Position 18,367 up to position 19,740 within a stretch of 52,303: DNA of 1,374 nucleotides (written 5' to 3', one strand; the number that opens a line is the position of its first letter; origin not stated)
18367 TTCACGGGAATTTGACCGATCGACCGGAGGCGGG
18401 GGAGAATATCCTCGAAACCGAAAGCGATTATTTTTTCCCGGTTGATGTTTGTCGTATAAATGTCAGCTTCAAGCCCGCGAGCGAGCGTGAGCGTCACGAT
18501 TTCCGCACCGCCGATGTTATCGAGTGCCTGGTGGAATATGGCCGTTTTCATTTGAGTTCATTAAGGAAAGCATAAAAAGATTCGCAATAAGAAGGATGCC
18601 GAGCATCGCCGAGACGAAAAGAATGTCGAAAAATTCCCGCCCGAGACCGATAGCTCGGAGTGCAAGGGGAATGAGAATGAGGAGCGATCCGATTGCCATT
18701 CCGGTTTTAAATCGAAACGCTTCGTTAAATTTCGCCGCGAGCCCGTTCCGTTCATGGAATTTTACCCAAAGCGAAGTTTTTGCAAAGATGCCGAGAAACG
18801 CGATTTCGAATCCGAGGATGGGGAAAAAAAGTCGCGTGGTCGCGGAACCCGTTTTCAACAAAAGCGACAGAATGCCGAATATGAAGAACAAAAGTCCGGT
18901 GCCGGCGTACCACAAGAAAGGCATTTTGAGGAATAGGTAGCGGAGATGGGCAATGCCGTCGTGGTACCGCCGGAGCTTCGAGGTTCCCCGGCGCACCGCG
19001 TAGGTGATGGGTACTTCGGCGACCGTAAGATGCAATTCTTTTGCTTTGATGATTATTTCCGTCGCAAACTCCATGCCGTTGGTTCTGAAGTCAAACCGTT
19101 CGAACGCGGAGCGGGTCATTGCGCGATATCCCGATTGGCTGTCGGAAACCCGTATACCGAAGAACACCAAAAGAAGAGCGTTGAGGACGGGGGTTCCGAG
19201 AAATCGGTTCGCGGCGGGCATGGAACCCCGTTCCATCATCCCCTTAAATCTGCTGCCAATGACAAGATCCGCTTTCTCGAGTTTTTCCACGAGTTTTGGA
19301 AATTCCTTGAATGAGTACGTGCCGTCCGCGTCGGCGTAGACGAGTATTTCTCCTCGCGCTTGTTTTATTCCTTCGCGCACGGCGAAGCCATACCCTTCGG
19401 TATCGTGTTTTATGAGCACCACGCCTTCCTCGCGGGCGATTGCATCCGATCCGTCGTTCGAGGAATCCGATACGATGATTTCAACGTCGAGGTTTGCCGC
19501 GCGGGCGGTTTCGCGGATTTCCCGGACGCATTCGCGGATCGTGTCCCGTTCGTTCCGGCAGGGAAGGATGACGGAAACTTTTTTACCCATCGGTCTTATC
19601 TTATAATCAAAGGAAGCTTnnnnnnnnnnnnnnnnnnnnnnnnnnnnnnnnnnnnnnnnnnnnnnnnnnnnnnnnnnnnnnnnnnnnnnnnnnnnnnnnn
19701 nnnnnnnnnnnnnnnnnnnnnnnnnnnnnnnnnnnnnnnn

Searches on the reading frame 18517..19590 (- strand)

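Call 30: search_protein_families(library=pfam, proteins=[window:18517-19590:-], max_evalue=0.001)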
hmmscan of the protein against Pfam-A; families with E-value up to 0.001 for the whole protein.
window:18517-19590:- (357 aa): 2 families
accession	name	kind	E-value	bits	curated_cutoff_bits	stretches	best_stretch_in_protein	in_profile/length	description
PF00535.33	Glycos_transf_2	-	4.5e-26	92.2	23.3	1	6-165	1-166/168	Glycosyl transferase family 2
PF13641.12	Glyco_tranf_2_3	-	0.00025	21.5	27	1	5-104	3-111/230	Glycosyltransferase like family 2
